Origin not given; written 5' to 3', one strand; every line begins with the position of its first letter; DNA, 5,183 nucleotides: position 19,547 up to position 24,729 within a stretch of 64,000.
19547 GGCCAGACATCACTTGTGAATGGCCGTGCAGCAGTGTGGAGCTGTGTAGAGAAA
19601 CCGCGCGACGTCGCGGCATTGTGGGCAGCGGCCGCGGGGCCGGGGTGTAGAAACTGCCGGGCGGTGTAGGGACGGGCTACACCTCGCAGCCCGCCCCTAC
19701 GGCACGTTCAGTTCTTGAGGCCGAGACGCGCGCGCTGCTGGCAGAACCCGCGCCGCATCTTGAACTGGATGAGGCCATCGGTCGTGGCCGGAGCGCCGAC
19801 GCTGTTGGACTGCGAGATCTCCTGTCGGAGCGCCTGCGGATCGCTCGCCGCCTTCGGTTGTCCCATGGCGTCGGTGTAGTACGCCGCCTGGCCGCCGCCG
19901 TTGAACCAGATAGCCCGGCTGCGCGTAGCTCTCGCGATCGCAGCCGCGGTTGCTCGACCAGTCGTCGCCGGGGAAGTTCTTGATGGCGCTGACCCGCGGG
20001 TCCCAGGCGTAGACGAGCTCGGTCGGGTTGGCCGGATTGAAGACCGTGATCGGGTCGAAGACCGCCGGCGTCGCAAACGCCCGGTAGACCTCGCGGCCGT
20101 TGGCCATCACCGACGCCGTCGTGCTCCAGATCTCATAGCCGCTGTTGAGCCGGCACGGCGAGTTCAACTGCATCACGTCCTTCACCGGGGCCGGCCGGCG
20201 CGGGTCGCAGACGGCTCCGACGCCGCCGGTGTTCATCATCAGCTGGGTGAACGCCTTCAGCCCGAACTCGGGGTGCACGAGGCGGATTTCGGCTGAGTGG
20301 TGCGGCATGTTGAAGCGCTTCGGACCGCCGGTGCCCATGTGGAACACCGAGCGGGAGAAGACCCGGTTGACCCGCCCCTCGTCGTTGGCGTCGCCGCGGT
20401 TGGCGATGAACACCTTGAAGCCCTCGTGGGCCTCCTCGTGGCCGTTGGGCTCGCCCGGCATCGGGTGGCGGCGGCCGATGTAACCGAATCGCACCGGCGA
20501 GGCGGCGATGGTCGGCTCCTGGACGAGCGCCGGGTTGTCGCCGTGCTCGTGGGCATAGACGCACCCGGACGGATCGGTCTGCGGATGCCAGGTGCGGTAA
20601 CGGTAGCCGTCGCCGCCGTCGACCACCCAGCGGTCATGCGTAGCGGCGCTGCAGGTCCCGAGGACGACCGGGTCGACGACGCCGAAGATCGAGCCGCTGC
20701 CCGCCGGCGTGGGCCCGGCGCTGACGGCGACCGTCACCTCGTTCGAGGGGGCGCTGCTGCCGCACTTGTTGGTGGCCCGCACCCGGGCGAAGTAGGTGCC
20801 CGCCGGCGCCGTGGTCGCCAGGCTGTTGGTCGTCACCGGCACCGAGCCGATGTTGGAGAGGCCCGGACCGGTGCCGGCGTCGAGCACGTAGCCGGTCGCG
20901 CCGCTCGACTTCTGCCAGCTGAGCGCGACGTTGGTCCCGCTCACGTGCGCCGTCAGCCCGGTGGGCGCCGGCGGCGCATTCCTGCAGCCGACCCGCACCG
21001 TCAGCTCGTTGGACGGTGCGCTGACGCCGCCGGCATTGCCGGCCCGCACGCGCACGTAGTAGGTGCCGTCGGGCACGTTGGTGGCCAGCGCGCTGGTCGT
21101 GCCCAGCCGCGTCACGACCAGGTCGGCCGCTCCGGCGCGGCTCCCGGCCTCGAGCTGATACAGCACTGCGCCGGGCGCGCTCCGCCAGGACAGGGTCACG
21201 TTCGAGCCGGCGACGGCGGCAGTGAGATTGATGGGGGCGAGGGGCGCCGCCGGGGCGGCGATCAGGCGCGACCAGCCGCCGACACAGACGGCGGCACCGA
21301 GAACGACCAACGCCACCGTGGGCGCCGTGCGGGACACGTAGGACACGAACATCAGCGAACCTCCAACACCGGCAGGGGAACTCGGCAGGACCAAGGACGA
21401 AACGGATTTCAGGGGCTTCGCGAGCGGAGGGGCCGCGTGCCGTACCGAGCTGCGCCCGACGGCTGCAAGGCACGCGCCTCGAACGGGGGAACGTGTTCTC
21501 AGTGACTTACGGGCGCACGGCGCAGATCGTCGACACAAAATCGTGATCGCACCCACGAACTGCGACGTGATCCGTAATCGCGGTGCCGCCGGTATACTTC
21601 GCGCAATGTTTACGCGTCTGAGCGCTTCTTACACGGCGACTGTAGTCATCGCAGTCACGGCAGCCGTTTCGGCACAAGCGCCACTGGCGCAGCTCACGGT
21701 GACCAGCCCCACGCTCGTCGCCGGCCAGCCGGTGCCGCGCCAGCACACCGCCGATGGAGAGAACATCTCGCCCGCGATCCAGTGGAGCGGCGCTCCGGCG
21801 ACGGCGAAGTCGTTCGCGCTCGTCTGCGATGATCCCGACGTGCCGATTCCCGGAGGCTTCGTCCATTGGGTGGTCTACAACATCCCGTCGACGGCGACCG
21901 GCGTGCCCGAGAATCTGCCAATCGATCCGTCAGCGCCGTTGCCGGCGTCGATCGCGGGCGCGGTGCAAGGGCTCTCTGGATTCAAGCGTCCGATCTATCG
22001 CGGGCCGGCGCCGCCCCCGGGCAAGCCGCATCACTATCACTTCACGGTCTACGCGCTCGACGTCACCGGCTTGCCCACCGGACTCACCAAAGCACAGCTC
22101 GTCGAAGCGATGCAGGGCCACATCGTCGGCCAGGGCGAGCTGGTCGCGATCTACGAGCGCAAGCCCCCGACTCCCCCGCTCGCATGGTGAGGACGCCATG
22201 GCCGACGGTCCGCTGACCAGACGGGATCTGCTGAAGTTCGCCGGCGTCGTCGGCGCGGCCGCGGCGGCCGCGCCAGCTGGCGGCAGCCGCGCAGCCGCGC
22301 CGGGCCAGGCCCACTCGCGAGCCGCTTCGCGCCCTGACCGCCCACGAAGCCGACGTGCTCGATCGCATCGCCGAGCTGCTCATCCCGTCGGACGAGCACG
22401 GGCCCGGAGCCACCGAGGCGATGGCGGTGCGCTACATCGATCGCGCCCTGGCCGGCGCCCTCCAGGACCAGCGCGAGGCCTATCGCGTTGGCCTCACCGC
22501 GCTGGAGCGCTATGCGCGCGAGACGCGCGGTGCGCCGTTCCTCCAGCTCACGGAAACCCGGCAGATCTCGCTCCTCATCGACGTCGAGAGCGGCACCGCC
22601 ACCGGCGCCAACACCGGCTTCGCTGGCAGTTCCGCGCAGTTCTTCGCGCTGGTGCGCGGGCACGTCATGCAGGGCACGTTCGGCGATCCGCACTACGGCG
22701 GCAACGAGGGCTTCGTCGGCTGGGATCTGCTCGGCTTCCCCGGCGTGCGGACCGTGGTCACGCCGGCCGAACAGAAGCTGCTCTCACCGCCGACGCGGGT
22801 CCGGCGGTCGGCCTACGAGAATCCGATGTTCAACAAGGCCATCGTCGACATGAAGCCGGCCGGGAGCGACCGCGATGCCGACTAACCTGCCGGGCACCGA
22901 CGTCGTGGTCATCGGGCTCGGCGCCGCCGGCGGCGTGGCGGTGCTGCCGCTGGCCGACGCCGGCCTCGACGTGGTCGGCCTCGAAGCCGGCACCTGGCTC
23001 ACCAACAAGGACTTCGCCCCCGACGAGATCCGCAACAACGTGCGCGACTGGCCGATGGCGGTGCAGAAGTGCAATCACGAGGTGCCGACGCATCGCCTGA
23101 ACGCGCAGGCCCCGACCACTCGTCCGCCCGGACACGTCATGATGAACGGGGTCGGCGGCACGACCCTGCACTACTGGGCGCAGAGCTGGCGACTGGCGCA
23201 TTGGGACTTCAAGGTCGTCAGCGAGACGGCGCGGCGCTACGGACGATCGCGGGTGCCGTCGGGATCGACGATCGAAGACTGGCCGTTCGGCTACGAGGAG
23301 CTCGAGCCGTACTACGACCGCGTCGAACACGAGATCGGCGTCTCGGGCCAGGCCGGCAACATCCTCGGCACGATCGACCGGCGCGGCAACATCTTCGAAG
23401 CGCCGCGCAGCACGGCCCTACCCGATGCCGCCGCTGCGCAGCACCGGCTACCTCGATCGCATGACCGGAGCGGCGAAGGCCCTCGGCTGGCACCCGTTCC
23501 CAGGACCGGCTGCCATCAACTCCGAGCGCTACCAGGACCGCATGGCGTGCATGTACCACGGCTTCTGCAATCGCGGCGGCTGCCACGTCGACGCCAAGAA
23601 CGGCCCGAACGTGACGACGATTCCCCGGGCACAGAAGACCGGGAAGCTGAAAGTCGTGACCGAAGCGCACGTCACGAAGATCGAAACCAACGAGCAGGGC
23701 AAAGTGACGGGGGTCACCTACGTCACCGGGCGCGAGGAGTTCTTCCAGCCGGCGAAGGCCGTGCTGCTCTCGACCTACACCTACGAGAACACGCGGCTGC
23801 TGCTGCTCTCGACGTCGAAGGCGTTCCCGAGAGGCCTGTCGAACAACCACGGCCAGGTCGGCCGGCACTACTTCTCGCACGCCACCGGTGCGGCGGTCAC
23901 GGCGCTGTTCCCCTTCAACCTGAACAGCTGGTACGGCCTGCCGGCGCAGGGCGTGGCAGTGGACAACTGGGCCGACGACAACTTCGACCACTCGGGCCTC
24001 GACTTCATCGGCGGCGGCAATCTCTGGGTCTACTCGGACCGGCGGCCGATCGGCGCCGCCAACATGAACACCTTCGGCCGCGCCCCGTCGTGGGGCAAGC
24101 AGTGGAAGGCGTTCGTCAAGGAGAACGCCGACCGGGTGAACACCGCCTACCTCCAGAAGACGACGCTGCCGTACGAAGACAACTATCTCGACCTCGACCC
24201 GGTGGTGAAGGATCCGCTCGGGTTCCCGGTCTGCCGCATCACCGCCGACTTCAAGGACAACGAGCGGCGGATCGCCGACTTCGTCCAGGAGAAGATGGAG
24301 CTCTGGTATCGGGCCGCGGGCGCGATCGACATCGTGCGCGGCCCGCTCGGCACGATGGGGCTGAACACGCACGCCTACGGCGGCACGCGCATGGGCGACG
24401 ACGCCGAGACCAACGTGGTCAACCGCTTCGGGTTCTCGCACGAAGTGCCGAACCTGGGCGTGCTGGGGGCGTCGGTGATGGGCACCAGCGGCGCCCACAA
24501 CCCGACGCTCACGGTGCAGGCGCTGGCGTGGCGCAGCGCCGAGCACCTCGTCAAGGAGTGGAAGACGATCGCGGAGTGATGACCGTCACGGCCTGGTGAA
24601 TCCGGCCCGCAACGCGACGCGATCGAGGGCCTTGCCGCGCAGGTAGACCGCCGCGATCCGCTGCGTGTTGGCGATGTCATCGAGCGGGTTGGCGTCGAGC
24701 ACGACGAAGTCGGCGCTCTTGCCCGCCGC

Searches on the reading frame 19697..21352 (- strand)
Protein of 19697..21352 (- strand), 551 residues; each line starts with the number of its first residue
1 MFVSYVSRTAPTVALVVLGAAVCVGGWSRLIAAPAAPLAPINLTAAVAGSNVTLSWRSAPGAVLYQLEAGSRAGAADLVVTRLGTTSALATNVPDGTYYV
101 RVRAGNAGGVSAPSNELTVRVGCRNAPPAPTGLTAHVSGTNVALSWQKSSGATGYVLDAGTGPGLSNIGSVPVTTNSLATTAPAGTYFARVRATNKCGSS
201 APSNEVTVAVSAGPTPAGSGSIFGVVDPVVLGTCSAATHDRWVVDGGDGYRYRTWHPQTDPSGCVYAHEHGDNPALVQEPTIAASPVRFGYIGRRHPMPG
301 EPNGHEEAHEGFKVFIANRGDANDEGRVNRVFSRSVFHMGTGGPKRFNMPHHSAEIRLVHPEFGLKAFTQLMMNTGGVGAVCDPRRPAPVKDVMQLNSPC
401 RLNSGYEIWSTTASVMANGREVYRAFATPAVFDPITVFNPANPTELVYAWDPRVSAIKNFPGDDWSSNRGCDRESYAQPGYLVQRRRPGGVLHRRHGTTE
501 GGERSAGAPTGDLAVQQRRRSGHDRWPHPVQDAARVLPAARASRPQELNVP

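Call 3: search_protein_families(library=pfam, proteins=[window:19697-21352:-], max_evalue=1)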
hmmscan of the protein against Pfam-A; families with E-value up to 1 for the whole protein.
window:19697-21352:- (551 aa): 10 families
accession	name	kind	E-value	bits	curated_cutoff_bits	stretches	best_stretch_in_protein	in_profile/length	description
PF00041.27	fn3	-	4.2e-10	40.1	25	2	129-208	2-83/84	Fibronectin type III domain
PF00801.26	PKD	-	1.2e-06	28.8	23.5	2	126-208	12-80/80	PKD domain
PF04151.21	PPC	-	0.0021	19.3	25.9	0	49-104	12-70/70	Bacterial pre-peptidase C-terminal domain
PF18981.6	InlK_D3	-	0.0049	17.4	25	0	95-121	49-75/75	Internalin K domain (D3/D4)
PF24489.1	Ig_J_second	-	0.019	15.4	27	0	83-112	52-85/105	Tip attachment protein J second Ig-like domain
PF01108.23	Tissue_fac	-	0.046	14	27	0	30-109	15-103/107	Tissue factor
PF19077.6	Big_13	-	0.055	14.4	27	0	89-121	68-100/102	Bacterial Ig-like domain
PF16974.11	NAR2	-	0.1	12.6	26.6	0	86-109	94-117/142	High-affinity nitrate transporter accessory, Ig-like domain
PF07495.19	Y_Y_Y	-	0.13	12.6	26.6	0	87-121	29-64/65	Y_Y_Y domain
PF19408.5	PKD_6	-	0.31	11.9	25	0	174-206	49-80/82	PKD-like domain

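Call 4: search_protein_families(library=ncbifam, proteins=[window:19697-21352:-], max_evalue=1)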
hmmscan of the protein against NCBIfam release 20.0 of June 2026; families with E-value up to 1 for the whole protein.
window:19697-21352:- (551 aa): 3 families
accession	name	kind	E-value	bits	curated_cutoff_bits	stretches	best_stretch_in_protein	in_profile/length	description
NF033932.1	LapB_rpt_80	domain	0.12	12.6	45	0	185-216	1-32/83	LapB repeat-containing protein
TIGR04183.1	Por_Secre_tail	domain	0.2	11.6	23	0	90-106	46-62/72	T9SS type A sorting domain-containing protein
NF041940.1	choice_anch_X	domain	0.2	11.4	25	0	175-193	20-37/37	choice-of-anchor X domain-containing protein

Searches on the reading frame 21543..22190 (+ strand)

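Call 54: search_protein_families(library=pfam, proteins=[window:21543-22190:+], max_evalue=0.00001)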
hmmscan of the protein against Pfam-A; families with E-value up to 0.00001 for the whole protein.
window:21543-22190:+ (215 aa): 1 family
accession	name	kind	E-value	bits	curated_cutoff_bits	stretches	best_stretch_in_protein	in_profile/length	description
PF01161.25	PBP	-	1.4e-38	132.7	24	1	64-204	2-135/135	Phosphatidylethanolamine-binding protein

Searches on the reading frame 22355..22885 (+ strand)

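Call 54: search_protein_families(library=pfam, proteins=[window:22355-22885:+], max_evalue=0.00001)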
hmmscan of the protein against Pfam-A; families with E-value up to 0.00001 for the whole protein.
window:22355-22885:+ (176 aa): 1 family
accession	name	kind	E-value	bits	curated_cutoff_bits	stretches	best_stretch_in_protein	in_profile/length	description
PF13618.11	Gluconate_2-dh3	-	4.5e-28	98.7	23.4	1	2-130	7-135/135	Gluconate 2-dehydrogenase subunit 3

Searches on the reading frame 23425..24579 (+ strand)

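Call 54: search_protein_families(library=pfam, proteins=[window:23425-24579:+], max_evalue=0.00001)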
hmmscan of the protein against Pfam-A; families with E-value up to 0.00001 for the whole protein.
window:23425-24579:+ (384 aa): 1 family
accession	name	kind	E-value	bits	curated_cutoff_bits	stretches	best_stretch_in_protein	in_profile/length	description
PF05199.19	GMC_oxred_C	-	3.7e-15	57.1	24.6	1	249-368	1-139/139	GMC oxidoreductase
